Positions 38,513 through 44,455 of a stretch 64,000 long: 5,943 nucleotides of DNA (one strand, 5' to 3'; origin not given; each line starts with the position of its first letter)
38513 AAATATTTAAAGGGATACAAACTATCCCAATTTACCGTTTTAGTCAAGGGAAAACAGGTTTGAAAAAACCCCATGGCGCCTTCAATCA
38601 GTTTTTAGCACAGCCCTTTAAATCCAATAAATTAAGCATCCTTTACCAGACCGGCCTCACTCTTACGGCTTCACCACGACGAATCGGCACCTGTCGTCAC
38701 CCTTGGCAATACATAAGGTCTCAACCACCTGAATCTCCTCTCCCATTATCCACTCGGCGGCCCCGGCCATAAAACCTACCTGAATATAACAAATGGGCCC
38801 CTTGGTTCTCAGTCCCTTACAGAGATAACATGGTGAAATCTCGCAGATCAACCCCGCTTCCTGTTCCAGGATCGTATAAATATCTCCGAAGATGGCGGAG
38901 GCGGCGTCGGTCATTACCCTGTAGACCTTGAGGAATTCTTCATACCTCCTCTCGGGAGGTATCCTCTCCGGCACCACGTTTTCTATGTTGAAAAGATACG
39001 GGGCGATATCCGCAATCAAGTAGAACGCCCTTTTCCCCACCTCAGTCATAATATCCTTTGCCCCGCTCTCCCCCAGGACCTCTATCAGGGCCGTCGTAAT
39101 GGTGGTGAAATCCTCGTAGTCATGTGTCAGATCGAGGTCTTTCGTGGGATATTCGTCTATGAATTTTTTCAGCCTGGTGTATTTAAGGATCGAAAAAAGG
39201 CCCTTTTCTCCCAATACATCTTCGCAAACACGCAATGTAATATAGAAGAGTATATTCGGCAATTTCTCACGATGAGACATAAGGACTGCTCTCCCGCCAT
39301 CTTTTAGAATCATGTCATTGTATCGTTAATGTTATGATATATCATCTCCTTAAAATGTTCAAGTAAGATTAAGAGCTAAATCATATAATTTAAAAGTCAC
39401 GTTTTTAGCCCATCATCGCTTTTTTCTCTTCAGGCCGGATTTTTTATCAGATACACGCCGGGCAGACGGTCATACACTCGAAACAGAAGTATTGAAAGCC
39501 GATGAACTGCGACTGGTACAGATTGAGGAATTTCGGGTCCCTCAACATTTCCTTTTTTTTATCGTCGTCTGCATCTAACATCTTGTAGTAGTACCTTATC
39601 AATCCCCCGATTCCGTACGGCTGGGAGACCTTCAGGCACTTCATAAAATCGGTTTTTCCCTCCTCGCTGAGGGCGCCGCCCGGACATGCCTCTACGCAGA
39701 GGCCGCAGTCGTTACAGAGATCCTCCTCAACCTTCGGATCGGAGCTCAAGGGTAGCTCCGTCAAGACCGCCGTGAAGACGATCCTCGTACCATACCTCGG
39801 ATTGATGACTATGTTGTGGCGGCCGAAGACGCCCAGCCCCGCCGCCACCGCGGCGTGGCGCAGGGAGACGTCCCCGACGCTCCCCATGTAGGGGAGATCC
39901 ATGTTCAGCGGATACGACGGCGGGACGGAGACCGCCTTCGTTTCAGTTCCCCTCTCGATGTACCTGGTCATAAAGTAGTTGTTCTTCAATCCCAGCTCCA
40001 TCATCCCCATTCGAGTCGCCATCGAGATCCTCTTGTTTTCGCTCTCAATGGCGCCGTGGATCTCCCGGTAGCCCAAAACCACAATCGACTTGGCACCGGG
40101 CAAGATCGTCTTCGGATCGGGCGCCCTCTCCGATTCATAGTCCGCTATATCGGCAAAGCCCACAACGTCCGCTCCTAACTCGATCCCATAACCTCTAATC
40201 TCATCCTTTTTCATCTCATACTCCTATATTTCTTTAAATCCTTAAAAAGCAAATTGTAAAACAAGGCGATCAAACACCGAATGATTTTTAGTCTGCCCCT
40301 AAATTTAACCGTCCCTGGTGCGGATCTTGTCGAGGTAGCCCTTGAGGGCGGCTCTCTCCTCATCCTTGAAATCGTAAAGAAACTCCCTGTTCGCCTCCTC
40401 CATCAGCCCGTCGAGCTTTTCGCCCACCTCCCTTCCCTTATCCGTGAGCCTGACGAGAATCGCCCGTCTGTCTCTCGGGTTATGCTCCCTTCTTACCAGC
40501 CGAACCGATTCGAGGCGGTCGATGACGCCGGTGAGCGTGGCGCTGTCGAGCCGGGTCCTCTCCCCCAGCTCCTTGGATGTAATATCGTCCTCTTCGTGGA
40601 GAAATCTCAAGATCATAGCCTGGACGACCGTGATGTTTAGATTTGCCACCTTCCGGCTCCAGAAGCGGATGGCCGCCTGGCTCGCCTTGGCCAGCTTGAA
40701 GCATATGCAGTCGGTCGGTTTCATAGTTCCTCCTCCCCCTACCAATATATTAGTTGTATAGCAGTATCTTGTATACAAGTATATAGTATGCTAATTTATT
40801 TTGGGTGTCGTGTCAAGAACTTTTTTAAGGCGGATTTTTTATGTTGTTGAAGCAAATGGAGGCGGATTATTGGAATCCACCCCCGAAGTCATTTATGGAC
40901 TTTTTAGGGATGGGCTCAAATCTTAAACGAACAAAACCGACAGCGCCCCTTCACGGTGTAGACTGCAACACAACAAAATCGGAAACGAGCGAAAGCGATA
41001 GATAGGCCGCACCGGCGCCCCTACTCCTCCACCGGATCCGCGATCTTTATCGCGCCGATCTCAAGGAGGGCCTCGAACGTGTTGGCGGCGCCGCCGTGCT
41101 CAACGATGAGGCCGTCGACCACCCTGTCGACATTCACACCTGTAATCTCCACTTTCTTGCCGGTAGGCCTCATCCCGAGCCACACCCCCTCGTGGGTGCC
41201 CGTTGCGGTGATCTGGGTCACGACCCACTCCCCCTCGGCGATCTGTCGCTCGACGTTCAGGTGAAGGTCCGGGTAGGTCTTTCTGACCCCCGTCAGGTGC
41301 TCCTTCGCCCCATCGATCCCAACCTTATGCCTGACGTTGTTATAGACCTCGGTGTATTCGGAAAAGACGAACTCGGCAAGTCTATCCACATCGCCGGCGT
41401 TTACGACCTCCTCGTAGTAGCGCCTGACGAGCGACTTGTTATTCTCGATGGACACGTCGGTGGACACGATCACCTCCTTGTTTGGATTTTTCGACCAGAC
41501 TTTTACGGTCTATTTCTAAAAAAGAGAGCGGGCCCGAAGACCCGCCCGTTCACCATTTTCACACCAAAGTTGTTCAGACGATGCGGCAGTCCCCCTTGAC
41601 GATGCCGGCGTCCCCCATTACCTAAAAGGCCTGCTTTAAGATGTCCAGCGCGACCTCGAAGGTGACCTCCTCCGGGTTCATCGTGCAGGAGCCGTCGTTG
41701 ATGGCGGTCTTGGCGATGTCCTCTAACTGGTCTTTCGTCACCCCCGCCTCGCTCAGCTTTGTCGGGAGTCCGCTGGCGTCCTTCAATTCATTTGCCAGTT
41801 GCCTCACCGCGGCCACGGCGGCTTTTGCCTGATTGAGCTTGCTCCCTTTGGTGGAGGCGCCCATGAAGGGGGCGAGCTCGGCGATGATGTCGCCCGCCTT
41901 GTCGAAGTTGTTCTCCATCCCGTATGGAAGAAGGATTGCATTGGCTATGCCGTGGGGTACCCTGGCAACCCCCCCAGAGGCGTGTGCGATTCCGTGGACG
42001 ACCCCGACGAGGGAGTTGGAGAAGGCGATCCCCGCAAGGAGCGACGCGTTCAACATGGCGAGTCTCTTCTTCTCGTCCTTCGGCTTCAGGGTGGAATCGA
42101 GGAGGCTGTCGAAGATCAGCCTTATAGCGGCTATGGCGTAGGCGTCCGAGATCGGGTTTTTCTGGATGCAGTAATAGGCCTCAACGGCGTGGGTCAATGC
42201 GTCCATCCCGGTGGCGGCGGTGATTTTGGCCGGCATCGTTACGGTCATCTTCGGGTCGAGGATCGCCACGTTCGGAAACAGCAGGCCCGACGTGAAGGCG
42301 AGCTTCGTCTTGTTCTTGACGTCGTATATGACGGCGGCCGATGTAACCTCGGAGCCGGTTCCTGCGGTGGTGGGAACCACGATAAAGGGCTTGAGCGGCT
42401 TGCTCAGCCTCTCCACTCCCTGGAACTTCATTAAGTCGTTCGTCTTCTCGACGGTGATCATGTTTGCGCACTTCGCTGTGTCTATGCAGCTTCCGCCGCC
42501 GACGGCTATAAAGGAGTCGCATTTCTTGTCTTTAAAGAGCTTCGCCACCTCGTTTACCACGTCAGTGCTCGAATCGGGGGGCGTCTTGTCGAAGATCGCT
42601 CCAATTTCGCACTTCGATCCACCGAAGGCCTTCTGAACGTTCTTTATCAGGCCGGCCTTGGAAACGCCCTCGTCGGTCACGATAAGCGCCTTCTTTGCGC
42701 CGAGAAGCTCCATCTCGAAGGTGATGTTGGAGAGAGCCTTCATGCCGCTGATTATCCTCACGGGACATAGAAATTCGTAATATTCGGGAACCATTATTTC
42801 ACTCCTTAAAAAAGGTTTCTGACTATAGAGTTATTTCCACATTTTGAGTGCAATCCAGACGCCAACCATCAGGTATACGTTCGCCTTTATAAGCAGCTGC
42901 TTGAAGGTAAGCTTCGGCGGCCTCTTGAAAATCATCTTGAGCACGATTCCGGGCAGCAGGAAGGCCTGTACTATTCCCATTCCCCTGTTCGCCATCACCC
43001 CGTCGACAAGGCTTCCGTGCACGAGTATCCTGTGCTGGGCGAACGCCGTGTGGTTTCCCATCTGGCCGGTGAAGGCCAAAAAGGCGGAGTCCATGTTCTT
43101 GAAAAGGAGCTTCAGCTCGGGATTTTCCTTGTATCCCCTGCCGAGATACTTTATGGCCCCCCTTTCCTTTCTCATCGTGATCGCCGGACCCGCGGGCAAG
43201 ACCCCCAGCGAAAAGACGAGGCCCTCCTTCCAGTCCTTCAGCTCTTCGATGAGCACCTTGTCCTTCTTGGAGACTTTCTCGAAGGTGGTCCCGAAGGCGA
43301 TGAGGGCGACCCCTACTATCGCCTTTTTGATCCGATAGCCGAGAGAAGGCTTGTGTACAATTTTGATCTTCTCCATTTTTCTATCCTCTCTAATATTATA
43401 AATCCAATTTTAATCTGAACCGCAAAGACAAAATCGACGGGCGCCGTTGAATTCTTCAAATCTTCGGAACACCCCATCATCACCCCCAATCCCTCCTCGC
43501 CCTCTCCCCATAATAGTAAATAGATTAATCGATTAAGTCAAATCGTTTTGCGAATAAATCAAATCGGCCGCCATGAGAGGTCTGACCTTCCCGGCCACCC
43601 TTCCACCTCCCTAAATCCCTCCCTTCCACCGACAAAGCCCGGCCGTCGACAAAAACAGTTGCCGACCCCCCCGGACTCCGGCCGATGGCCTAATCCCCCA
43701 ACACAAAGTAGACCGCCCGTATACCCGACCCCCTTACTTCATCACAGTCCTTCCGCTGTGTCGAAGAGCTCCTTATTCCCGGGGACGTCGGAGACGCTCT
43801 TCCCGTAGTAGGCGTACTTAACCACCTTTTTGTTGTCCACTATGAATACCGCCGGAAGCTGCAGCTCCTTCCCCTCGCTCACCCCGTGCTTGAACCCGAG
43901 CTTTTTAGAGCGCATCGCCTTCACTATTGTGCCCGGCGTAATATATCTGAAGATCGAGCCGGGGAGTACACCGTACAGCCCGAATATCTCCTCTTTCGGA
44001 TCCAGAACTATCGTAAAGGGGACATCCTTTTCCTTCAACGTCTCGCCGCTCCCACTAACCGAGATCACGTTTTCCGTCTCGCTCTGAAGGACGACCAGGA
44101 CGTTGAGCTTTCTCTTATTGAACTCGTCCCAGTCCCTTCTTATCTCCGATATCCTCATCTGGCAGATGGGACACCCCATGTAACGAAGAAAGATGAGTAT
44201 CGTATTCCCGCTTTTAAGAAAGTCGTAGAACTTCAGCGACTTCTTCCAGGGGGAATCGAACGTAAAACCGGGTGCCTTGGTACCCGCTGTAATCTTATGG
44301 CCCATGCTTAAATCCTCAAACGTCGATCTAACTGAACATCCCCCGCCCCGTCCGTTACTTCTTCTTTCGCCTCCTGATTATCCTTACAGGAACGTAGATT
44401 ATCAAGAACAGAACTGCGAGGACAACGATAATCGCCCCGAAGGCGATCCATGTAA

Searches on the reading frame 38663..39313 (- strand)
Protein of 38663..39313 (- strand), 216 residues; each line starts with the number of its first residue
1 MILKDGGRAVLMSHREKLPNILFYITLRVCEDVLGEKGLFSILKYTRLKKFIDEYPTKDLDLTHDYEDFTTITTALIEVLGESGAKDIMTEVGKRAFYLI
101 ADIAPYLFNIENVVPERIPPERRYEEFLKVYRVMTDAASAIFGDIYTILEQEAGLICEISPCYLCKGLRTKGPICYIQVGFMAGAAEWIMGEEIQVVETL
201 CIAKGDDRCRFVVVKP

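Call 12: search_protein_families(library=pfam, proteins=[window:38663-39313:-], max_evalue=0.00001)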
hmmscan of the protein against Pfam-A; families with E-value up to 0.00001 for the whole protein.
window:38663-39313:- (216 aa): 1 family
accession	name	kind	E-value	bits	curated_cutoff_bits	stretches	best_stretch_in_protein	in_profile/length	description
PF02830.23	V4R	-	4.2e-14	52.8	31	1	158-214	4-61/62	V4R domain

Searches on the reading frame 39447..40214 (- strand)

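Call 12: search_protein_families(library=pfam, proteins=[window:39447-40214:-], max_evalue=0.00001)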
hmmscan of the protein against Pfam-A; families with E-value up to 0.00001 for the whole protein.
window:39447-40214:- (255 aa): 3 families
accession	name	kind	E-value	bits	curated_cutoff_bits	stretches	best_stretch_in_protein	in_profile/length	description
PF00037.32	Fer4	-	2.7e-07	30.5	21.1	1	161-182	2-23/24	4Fe-4S binding domain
PF12837.12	Fer4_6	-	8.6e-07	29.1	25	1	160-182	2-24/24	4Fe-4S binding domain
PF13484.11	Fer4_16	-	5.1e-06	27.6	30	0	167-253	2-65/66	4Fe-4S double cluster binding domain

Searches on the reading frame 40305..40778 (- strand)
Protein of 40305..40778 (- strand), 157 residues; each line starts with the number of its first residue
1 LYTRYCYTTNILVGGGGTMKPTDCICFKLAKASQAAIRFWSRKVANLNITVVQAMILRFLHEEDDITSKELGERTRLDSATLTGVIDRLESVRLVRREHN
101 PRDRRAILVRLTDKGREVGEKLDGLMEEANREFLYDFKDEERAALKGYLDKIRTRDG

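Call 12: search_protein_families(library=pfam, proteins=[window:40305-40778:-], max_evalue=0.00001)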
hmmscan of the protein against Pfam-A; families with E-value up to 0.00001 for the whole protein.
window:40305-40778:- (157 aa): 4 families
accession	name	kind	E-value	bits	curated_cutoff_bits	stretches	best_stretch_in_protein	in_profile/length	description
PF01047.28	MarR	-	7.1e-15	55.1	24.6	1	49-106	1-58/59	MarR family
PF12802.13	MarR_2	-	5.6e-14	52.5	27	1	48-106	2-61/61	MarR family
PF13463.12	HTH_27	-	1.6e-09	38.3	22.2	1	51-115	3-68/68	Winged helix DNA-binding domain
PF22381.2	Staph_reg_Sar_Rot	-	5.1e-09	36.6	27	1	45-121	8-84/85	Transcriptional regulator SarA/Rot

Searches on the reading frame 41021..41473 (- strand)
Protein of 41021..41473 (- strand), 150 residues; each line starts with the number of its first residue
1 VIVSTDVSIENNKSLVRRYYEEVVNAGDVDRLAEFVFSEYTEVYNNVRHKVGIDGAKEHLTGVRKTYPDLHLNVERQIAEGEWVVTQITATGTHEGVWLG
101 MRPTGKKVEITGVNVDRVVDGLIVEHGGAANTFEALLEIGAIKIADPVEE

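Call 12: search_protein_families(library=pfam, proteins=[window:41021-41473:-], max_evalue=0.00001)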
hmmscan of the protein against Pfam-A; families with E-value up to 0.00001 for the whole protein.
window:41021-41473:- (150 aa): 2 families
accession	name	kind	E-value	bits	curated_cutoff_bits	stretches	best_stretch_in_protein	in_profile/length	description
PF07366.18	SnoaL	-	7.9e-31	106.9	28.4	1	15-132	2-119/126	SnoaL-like polyketide cyclase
PF12680.13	SnoaL_2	-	1.9e-19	70.6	27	1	16-126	1-102/102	SnoaL-like domain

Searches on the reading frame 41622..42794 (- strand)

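Call 12: search_protein_families(library=pfam, proteins=[window:41622-42794:-], max_evalue=0.00001)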
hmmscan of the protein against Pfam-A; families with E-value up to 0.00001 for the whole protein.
window:41622-42794:- (390 aa): 3 families
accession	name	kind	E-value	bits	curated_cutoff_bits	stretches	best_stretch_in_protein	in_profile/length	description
PF25137.1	ADH_Fe_C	-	7.2e-49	166.6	27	1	192-390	1-194/194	Fe-containing alcohol dehydrogenase family, C-terminal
PF00465.25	Fe-ADH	-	4.9e-46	156.8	31.3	1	11-181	1-168/168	Iron-containing alcohol dehydrogenase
PF13685.12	Fe-ADH_2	-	1.2e-09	38.7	28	1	31-110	17-93/149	Iron-containing alcohol dehydrogenase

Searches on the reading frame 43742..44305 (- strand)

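Call 12: search_protein_families(library=pfam, proteins=[window:43742-44305:-], max_evalue=0.00001)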
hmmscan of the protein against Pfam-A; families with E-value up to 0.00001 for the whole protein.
window:43742-44305:- (187 aa): 2 families
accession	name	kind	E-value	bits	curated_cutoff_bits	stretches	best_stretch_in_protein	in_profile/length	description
PF00578.27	AhpC-TSA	-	6.5e-16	58.8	26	1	8-164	2-123/124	AhpC/TSA family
PF08534.16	Redoxin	-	1.8e-10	41.2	26.6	1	7-114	2-105/148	Redoxin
